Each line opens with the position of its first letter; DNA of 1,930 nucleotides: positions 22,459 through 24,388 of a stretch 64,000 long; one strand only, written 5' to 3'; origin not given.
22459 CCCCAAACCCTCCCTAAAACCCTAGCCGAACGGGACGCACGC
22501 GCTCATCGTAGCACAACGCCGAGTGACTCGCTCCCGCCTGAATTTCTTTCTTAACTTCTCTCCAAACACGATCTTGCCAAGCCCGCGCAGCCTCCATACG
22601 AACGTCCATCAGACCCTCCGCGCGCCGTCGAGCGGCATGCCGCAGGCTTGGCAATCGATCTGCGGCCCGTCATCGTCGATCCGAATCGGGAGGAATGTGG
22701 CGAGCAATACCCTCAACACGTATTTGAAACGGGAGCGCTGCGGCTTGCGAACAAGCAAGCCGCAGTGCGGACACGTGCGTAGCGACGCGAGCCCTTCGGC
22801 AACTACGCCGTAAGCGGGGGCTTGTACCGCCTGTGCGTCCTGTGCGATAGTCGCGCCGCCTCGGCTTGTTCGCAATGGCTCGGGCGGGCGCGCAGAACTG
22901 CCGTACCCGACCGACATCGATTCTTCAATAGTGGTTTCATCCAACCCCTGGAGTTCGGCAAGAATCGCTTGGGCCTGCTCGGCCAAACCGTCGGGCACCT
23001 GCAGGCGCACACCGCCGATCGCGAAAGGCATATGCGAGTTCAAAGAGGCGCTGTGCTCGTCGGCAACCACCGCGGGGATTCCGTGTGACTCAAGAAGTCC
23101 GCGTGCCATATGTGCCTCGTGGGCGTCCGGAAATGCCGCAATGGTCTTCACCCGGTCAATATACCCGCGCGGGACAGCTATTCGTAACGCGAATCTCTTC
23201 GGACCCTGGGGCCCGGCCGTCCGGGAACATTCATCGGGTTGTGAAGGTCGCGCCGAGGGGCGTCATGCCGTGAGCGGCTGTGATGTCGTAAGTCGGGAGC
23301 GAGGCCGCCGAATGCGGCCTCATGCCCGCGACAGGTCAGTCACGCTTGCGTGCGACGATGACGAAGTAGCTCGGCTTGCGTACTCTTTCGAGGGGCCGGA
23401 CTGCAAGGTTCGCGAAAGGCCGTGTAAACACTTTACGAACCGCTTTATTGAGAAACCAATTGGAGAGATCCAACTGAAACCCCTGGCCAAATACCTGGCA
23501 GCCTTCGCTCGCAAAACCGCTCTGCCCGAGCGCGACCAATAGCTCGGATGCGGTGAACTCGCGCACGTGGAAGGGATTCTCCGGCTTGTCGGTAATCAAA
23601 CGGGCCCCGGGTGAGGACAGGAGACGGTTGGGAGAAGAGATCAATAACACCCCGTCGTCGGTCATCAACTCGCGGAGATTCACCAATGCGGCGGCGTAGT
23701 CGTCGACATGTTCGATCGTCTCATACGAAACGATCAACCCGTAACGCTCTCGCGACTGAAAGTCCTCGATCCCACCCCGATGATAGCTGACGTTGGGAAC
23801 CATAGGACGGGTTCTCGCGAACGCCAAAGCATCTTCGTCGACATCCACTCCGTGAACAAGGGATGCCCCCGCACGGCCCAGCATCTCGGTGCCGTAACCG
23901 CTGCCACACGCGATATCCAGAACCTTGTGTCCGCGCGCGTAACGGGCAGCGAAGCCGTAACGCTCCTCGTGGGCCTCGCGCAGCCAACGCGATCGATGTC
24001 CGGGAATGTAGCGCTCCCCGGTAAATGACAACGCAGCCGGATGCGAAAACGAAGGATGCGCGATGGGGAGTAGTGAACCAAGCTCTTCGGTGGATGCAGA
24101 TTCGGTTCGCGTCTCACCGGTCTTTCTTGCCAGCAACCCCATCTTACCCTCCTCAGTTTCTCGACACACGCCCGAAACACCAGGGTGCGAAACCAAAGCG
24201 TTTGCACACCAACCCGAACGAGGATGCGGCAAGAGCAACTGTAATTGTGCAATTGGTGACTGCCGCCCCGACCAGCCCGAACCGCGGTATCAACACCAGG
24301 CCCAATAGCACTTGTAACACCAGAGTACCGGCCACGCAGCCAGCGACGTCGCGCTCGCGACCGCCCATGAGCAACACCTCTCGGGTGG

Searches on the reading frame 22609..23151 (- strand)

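Call 43: search_protein_families(library=pfam, proteins=[window:22609-23151:-], max_evalue=0.00001)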
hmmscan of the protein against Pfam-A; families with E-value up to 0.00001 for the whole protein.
window:22609-23151:- (180 aa): 1 family
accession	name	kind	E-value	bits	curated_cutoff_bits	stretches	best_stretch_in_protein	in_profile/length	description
PF09413.15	DUF2007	-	4.9e-13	49.5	25.7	1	1-68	1-66/66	Putative prokaryotic signal transducing protein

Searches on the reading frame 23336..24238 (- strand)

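Call 43: search_protein_families(library=pfam, proteins=[window:23336-24238:-], max_evalue=0.00001)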
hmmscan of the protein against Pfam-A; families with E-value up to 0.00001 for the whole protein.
window:23336-24238:- (300 aa): 6 families
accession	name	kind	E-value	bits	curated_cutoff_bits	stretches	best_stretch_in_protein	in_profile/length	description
PF13489.12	Methyltransf_23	-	2.9e-15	56.8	27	1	97-243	17-160/164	Methyltransferase domain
PF13649.12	Methyltransf_25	-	6.8e-13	49.6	27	1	106-196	1-97/97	Methyltransferase domain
PF13847.12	Methyltransf_31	-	7.4e-13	48.9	27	1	103-207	4-116/145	Methyltransferase domain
PF08241.18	Methyltransf_11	-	7e-12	46.3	21.2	1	107-200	1-95/95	Methyltransferase domain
PF08242.18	Methyltransf_12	-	5.3e-10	40.3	30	1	107-198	1-98/98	Methyltransferase domain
PF05401.17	NodS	-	1.9e-07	31.6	24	1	104-204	45-148/201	Nodulation protein S (NodS)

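Call 45: search_protein_families(library=ncbifam, proteins=[window:23336-24238:-], max_evalue=0.00001)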
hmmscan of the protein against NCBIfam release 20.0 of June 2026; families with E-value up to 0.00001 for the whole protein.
window:23336-24238:- (300 aa): 10 families
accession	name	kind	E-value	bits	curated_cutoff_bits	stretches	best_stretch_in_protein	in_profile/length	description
TIGR01983.1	UbiG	equivalog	1.8e-17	63.4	102.95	1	82-209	29-160/228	bifunctional 2-polyprenyl-6-hydroxyphenol methylase/3-demethylubiquinol 3-O-methyltransferase UbiG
TIGR02072.1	BioC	equivalog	3.6e-10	40.1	184.95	1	104-202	36-134/244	malonyl-ACP O-methyltransferase BioC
NF002463.0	PRK01683.1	equivalog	4.9e-10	39.4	297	1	103-207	32-135/258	trans-aconitate 2-methyltransferase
NF043040.1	corrin_prot_MT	hypoth_equivalog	1e-07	31.7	180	1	96-201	34-148/216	corrinoid protein-associated methyltransferase CpaM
NF004851.0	PRK06202.1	equivalog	1.5e-07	31.1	243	1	97-184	55-148/237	hypothetical protein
NF041820.1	daptide_MTase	equivalog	3.8e-07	29.8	175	1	99-203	34-145/243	daptide-type RiPP biosynthesis methyltransferase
NF045667.1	MTase_DVU1556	equivalog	5.1e-07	29.4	155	1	97-201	17-120/213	DVU_1556 family methyltransferase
NF041650.1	nod_mtase_NodS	equivalog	7.8e-07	29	300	1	97-202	33-141/190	nodulation methyltransferase NodS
NF053839.1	CPFASynBruc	equivalog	1.6e-06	27.4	600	1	101-205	173-281/410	cyclopropane fatty acid synthase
NF011650.0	PRK15068.1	equivalog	2.3e-06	26.7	209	1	102-200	122-225/324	tRNA 5-methoxyuridine(34)/uridine 5-oxyacetic acid(34) synthase CmoB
